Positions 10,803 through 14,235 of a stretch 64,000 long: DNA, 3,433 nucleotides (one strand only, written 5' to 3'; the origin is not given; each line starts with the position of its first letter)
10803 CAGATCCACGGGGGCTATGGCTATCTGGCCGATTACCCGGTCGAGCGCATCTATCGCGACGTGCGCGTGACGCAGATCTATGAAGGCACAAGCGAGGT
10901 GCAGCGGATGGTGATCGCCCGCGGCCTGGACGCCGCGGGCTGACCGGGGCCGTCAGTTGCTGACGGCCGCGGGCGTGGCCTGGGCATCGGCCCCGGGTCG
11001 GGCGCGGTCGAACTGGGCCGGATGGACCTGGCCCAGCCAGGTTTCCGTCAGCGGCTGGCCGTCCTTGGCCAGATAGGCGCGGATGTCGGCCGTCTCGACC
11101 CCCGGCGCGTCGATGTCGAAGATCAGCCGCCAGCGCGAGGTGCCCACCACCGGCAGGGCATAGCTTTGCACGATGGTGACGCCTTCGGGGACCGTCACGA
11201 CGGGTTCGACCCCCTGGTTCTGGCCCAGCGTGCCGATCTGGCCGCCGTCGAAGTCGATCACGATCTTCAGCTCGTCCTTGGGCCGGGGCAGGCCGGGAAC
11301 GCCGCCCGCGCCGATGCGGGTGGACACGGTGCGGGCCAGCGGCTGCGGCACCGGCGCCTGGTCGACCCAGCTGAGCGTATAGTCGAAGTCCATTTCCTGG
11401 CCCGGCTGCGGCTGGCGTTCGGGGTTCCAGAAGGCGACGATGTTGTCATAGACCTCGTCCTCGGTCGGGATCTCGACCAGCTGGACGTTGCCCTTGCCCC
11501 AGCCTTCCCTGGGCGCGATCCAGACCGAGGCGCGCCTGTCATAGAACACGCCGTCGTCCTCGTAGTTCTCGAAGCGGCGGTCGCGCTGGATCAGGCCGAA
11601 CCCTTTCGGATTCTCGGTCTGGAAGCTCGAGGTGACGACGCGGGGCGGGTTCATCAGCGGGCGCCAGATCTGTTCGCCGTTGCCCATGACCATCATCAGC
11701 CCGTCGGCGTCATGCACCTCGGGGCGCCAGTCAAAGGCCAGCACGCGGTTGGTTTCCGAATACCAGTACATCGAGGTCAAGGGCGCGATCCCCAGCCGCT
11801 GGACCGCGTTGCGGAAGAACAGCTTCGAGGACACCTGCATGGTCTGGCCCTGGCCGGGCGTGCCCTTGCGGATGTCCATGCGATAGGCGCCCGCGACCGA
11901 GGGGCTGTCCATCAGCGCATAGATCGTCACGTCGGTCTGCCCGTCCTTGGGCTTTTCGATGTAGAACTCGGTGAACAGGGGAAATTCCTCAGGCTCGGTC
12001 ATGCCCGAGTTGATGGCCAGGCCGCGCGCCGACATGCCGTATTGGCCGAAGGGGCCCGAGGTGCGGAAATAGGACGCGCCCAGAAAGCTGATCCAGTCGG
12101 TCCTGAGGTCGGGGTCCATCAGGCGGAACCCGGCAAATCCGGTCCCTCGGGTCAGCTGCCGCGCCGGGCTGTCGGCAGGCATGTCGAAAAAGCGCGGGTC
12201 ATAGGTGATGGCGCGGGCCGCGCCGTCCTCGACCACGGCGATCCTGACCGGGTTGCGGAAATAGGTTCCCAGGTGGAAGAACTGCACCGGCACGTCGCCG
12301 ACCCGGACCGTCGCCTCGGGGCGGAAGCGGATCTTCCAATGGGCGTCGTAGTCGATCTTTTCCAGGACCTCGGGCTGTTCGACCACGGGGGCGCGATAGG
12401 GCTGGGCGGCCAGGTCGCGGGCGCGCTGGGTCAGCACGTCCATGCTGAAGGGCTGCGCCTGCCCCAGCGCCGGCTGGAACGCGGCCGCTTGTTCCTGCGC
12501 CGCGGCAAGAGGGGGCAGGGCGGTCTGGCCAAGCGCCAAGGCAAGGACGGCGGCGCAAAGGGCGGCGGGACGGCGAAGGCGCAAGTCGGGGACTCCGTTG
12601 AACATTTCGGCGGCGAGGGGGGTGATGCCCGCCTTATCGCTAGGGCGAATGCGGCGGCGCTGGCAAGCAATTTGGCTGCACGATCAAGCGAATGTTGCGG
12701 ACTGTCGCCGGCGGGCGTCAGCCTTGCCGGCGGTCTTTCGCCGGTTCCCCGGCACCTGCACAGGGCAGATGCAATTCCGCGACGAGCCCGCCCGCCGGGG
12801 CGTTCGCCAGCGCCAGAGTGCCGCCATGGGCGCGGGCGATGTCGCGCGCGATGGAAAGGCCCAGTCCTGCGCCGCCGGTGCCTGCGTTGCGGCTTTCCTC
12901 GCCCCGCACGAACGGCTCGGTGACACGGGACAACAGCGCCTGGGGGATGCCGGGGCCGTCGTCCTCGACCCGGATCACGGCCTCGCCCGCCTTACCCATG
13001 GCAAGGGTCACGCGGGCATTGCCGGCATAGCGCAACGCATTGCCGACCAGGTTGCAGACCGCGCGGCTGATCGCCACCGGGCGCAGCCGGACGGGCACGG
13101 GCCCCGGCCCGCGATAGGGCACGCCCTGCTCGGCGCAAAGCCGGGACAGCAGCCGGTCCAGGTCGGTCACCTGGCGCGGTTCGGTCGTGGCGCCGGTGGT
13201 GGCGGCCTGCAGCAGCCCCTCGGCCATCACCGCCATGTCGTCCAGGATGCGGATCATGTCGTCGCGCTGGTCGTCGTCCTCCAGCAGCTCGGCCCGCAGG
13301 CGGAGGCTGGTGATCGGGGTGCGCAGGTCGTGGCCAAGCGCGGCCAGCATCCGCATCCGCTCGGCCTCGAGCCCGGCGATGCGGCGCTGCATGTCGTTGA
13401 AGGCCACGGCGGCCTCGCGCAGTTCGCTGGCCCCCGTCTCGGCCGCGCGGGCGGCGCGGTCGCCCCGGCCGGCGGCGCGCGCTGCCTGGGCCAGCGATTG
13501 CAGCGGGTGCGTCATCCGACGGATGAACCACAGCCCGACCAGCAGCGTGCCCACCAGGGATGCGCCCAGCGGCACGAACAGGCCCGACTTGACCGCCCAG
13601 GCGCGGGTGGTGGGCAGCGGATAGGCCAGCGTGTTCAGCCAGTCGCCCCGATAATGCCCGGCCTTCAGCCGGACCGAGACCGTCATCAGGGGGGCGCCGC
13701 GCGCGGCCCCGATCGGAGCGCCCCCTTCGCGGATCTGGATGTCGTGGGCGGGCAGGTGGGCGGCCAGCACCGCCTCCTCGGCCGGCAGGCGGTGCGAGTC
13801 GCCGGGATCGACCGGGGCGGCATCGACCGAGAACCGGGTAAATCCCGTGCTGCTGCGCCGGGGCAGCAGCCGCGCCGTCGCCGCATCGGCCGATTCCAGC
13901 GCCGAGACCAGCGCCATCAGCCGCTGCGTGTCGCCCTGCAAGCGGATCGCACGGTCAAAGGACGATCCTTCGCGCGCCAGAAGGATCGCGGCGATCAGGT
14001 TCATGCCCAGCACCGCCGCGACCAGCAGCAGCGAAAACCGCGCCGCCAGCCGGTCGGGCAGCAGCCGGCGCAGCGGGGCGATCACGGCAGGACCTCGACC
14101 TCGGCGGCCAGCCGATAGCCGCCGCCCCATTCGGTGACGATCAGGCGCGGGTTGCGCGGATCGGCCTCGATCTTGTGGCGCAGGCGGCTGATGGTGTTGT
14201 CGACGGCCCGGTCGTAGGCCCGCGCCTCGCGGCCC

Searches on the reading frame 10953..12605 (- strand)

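Call 6: search_protein_families(library=pfam, proteins=[window:10953-12605:-])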
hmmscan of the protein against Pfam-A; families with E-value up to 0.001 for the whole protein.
window:10953-12605:- (550 aa): 1 family
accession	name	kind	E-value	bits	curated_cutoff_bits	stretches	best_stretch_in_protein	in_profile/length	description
PF04349.18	MdoG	-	4.1e-186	620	25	1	53-526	1-477/478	Periplasmic glucan biosynthesis protein, MdoG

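Call 7: search_protein_families(library=ncbifam, proteins=[window:10953-12605:-])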
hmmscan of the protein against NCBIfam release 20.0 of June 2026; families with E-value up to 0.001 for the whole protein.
window:10953-12605:- (550 aa): 0 families

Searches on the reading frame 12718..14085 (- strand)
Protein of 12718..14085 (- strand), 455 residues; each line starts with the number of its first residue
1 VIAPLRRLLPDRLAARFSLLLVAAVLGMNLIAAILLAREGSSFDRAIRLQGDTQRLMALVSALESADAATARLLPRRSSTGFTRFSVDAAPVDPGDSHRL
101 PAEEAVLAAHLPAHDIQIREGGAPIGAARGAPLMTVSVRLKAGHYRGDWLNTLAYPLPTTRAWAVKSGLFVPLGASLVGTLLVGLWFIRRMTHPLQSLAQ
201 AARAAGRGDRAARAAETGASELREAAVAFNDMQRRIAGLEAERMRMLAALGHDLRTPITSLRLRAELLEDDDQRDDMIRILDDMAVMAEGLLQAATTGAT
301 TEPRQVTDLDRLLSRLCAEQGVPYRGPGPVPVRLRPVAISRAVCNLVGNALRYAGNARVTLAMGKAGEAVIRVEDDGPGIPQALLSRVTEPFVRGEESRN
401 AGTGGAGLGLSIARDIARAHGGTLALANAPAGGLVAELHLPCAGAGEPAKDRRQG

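Call 6: search_protein_families(library=pfam, proteins=[window:12718-14085:-])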
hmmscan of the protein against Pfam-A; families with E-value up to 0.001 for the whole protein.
window:12718-14085:- (455 aa): 3 families
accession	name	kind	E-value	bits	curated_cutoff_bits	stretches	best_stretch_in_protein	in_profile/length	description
PF02518.31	HATPase_c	-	1.1e-22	80.9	26.4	1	337-442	4-109/111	Histidine kinase-, DNA gyrase B-, and HSP90-like ATPase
PF00672.30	HAMP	-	1.6e-11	44.8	25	1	186-236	1-51/53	HAMP domain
PF00512.31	HisKA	-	9.5e-08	32.4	26.9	1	243-280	2-42/66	His Kinase A (phospho-acceptor) domain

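Call 7: search_protein_families(library=ncbifam, proteins=[window:12718-14085:-])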
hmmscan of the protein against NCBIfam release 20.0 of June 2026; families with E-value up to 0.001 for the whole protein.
window:12718-14085:- (455 aa): 73 families (the best 25 are shown)
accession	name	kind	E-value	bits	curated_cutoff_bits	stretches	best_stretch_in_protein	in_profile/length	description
NF007004.0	PRK09467.1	equivalog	1.9e-55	188.5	415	1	181-442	170-436/440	two-component system sensor histidine kinase EnvZ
NF007898.0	PRK10604.1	equivalog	9.7e-40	137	478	2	338-443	319-424/433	two-component system sensor histidine kinase RstB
NF007007.0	PRK09470.1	equivalog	4.7e-35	121.4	486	1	185-442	186-459/463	envelope stress sensor histidine kinase CpxA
TIGR01386.1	cztS_silS_copS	subfamily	1.1e-30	107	292.55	1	174-428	171-445/457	heavy metal sensor histidine kinase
NF040691.1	MtrAB_MtrB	equivalog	2.9e-30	105.8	450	2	335-442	384-492/507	MtrAB system histidine kinase MtrB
NF008312.0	PRK11100.1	equivalog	6.2e-28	97.9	356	1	177-442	192-474/477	two-component system sensor histidine kinase CreC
NF012163.2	BaeS_SmeS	equivalog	6.8e-28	97.8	500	2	342-441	356-457/457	sensor histidine kinase efflux regulator BaeS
NF012226.0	AdeS_HK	equivalog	2.3e-27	96.1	500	2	340-429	251-341/353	two-component sensor histidine kinase AdeS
NF008025.0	PRK10755.1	equivalog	2.5e-27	95.5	314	2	343-441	258-355/362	two-component system sensor histidine kinase PmrB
NF045900.1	HisKinCpxALeg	equivalog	1.5e-26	93.2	800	2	339-441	344-450/451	two-component system sensor histidine kinase CpxA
NF033092.0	HK_WalK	equivalog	9.7e-26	90.5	725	1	339-441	489-593/594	cell wall metabolism sensor histidine kinase WalK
NF007837.0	PRK10549.1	equivalog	1.1e-25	90.2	603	2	343-443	357-459/466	envelope stress sensor histidine kinase BaeS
TIGR02966.1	phoR_proteo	equivalog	1.4e-24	86.8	334.2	1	227-428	99-321/333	phosphate regulon sensor histidine kinase PhoR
NF046044.1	PnpS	equivalog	1.7e-22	80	400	2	338-430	285-379/390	two-component system histidine kinase PnpS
NF007664.1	PRK10337.1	equivalog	8.3e-22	77.4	475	2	333-438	340-440/442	quorum sensing histidine kinase QseC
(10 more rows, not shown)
